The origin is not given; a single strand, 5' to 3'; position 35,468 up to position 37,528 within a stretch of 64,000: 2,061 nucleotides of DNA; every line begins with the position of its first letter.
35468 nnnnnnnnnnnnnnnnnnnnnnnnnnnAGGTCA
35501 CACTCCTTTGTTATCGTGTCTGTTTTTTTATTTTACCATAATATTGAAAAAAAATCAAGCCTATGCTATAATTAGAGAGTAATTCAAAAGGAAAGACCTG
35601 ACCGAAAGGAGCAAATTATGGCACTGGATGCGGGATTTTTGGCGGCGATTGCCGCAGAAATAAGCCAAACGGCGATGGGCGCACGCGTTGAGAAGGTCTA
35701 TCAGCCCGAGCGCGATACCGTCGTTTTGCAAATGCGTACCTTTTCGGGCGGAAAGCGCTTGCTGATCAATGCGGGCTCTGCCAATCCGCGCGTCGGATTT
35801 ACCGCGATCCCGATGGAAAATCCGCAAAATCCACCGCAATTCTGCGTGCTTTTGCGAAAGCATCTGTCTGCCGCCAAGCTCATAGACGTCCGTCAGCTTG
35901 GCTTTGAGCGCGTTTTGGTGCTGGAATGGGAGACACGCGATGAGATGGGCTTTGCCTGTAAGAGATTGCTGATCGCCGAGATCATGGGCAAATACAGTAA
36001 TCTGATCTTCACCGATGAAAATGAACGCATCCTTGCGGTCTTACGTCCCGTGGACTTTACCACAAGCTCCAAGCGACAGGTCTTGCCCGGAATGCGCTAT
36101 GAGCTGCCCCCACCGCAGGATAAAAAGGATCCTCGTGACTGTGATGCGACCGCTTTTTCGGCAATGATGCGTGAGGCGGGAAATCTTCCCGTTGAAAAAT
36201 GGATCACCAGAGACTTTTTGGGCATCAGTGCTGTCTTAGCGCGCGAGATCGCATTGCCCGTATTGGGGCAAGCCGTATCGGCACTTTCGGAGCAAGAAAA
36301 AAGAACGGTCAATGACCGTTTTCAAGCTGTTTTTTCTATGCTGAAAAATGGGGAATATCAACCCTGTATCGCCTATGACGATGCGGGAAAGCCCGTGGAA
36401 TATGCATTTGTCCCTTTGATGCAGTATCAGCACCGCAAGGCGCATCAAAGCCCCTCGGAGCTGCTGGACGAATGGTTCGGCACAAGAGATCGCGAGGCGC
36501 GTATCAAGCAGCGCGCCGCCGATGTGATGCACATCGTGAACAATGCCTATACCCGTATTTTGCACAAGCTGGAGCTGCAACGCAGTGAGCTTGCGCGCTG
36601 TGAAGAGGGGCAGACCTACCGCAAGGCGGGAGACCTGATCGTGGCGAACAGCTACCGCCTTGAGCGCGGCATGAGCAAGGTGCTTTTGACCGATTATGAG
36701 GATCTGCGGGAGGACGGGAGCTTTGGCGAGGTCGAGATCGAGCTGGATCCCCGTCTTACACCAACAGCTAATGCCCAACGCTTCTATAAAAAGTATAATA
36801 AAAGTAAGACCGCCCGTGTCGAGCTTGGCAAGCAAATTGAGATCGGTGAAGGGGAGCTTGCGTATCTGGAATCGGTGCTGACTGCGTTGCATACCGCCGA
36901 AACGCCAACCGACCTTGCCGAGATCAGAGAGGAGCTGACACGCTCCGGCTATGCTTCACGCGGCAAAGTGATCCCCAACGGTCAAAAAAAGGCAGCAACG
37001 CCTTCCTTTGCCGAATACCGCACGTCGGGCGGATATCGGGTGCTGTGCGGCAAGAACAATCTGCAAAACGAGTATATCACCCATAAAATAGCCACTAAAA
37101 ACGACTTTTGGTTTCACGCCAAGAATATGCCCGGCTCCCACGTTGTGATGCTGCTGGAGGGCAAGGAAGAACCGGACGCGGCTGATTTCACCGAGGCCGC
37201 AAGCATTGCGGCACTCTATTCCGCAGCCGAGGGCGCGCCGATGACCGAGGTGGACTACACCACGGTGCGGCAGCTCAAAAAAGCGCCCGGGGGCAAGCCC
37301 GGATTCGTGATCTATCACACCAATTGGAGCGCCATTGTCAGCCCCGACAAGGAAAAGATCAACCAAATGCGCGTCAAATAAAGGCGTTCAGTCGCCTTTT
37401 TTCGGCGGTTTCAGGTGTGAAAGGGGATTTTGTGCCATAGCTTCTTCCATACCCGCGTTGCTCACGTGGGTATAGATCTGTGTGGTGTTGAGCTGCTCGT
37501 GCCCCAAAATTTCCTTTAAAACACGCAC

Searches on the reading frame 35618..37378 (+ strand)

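Call 72: search_protein_families(library=pfam, proteins=[window:35618-37378:+], max_evalue=0.00001)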
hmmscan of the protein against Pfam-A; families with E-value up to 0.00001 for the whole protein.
window:35618-37378:+ (587 aa): 3 families
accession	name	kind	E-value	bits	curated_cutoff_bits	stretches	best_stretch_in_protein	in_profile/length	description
PF05833.16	NFACT_N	-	2.7e-129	432.3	31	1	4-450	1-447/456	NFACT N-terminal and middle domains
PF05670.18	NFACT-R_1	-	7.3e-14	52.7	29.8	1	464-558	2-98/112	NFACT protein RNA binding domain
PF18297.6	NFACT-R_2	-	9.3e-07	29.4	26.9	1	468-552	5-84/104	NFACT protein RNA binding domain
